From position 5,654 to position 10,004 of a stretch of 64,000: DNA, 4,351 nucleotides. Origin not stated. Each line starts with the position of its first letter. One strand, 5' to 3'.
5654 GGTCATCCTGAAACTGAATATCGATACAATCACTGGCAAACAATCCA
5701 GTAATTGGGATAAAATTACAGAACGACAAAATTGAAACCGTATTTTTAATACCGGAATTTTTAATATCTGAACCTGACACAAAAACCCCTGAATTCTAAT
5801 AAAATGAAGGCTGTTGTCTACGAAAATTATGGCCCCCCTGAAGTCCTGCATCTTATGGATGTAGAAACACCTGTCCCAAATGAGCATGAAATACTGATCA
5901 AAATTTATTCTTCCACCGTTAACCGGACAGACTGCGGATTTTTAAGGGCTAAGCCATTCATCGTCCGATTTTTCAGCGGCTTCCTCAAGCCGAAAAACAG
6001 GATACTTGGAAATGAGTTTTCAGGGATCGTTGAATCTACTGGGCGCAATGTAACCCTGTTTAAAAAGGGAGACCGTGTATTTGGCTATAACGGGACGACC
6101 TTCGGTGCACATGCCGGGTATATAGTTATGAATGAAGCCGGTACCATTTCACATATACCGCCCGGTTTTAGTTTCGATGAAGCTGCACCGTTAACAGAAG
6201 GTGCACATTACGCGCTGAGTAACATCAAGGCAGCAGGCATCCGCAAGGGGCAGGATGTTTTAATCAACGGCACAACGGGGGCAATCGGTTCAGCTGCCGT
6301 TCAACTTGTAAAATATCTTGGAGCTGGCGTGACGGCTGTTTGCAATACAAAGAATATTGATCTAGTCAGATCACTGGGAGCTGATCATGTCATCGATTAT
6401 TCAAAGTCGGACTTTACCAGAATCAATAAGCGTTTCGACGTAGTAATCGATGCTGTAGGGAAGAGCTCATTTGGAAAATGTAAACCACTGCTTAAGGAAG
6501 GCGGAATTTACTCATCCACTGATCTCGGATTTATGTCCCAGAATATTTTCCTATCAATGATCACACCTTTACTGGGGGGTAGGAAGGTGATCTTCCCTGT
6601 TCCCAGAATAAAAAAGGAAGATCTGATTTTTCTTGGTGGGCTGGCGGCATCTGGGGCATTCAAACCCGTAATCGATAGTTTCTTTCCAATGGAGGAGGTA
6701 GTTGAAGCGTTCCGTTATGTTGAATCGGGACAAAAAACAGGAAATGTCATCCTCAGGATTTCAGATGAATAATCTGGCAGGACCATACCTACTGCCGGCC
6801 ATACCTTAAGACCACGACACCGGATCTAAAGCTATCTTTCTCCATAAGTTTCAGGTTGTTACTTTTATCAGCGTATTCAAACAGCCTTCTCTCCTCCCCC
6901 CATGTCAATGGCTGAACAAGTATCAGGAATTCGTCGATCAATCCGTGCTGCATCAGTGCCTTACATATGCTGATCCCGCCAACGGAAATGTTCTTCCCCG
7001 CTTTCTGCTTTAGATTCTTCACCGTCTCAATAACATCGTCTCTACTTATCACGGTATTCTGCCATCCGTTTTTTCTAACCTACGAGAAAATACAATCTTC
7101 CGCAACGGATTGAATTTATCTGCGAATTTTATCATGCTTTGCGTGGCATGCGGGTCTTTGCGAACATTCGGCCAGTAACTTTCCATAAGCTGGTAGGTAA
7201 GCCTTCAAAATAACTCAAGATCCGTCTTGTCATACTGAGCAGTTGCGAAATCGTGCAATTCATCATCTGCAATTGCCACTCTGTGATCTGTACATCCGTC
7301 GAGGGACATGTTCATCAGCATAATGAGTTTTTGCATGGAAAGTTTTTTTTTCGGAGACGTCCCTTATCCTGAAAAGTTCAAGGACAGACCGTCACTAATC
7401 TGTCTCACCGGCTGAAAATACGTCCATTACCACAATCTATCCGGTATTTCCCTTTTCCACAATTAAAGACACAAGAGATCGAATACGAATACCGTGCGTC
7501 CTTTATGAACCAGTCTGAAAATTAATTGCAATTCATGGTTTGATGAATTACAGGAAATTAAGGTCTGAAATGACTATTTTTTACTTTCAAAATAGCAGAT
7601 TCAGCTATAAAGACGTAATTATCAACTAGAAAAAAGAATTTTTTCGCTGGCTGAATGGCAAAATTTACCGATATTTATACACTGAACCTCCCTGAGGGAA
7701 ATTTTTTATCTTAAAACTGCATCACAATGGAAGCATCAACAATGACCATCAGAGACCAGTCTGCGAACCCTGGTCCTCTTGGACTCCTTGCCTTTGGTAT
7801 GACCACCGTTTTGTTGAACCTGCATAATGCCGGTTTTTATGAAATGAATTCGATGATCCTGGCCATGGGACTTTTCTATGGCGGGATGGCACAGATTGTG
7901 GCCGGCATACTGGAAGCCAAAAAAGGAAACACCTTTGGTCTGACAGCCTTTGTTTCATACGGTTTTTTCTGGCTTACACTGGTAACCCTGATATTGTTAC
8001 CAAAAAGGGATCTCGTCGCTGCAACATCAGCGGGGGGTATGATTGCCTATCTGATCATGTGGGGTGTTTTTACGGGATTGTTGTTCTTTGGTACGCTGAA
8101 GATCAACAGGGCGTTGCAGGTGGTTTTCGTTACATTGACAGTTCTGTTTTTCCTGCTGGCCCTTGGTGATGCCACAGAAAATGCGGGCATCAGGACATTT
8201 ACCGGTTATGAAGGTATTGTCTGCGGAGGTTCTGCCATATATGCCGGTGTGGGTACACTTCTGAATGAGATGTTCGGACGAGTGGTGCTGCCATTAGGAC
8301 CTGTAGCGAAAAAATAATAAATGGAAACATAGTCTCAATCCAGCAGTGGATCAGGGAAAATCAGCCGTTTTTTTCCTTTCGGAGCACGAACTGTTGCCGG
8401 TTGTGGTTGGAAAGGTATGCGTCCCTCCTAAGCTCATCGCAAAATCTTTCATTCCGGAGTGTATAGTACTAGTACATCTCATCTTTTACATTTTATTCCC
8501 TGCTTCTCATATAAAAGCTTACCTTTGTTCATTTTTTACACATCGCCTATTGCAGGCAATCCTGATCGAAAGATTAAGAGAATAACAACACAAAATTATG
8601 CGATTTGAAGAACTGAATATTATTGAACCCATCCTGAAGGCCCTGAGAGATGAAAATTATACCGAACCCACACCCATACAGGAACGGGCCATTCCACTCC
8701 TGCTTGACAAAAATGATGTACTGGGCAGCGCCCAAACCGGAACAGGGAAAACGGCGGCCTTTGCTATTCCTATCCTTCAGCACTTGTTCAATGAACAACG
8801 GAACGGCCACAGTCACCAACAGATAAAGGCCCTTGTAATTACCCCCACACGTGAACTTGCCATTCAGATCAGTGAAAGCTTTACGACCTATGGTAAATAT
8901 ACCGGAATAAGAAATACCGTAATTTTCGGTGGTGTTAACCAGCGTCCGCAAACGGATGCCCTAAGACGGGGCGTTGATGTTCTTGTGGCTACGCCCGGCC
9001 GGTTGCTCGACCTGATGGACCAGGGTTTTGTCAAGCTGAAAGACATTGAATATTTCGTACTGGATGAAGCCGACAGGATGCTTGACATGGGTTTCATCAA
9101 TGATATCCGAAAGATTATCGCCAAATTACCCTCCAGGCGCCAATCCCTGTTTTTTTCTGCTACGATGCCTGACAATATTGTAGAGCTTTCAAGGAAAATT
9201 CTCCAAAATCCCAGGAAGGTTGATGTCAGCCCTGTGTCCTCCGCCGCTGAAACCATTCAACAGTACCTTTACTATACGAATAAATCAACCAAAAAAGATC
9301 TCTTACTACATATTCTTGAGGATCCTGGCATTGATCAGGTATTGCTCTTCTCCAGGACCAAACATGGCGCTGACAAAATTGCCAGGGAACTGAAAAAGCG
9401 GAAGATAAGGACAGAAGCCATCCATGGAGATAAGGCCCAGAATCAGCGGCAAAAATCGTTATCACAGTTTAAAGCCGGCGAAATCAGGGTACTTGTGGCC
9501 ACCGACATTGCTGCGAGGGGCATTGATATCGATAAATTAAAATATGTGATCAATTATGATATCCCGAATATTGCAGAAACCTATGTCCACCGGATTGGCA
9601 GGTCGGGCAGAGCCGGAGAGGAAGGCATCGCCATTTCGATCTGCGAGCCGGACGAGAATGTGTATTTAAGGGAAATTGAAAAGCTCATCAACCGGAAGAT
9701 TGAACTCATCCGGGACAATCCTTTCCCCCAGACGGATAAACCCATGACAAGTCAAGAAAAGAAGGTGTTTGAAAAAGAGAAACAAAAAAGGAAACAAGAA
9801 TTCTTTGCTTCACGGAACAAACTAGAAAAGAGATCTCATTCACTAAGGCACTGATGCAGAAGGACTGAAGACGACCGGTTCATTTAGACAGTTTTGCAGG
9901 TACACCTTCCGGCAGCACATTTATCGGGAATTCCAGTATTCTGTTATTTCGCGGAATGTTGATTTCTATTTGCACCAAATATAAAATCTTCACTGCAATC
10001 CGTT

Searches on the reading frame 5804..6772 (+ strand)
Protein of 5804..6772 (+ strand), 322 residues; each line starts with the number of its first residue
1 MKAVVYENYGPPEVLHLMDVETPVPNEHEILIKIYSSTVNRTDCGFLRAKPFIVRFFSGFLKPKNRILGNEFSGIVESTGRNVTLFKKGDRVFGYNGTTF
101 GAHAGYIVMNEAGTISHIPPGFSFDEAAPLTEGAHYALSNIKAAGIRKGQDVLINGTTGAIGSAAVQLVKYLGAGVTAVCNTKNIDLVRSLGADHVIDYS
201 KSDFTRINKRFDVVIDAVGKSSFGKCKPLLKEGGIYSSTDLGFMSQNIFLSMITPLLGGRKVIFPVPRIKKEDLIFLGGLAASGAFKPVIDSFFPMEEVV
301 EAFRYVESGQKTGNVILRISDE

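Call 44: search_protein_families(library=pfam, proteins=[window:5804-6772:+], max_evalue=0.00001)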
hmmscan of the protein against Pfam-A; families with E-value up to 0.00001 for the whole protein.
window:5804-6772:+ (322 aa): 3 families
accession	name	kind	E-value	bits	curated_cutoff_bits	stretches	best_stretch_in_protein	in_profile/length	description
PF13602.12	ADH_zinc_N_2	-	9.2e-24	85.3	27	1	191-317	1-134/134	Zinc-binding dehydrogenase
PF00107.32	ADH_zinc_N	-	1.5e-12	48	31.8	1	160-241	1-90/129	Zinc-binding dehydrogenase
PF08240.17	ADH_N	-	5.2e-11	43.2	23.5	1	27-113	2-98/104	Alcohol dehydrogenase GroES-like domain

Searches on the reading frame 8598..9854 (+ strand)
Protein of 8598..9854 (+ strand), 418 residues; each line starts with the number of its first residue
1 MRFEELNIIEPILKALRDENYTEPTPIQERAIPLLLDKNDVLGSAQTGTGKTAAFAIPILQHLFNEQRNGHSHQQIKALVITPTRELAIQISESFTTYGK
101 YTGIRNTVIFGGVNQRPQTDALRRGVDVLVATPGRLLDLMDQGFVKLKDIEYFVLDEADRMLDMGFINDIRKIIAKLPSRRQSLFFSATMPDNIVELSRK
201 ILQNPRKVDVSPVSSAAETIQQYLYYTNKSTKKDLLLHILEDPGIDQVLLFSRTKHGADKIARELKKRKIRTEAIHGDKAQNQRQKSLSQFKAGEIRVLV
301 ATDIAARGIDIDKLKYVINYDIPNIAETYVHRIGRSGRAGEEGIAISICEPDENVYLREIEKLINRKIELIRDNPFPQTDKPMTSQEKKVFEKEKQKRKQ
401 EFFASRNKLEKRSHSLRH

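Call 43: search_protein_families(library=pfam, proteins=[window:8598-9854:+], max_evalue=0.00001)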
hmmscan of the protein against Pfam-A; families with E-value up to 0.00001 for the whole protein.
window:8598-9854:+ (418 aa): 3 families
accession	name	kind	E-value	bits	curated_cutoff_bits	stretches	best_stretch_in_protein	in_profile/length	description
PF00270.35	DEAD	-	8.4e-54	182.2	26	1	25-196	1-166/167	DEAD/DEAH box helicase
PF00271.37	Helicase_C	-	1.5e-32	112.6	23.5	1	232-340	2-110/110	Helicase conserved C-terminal domain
PF04851.21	ResIII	-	1e-08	35.7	22.5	1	24-191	4-163/164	Type III restriction enzyme, res subunit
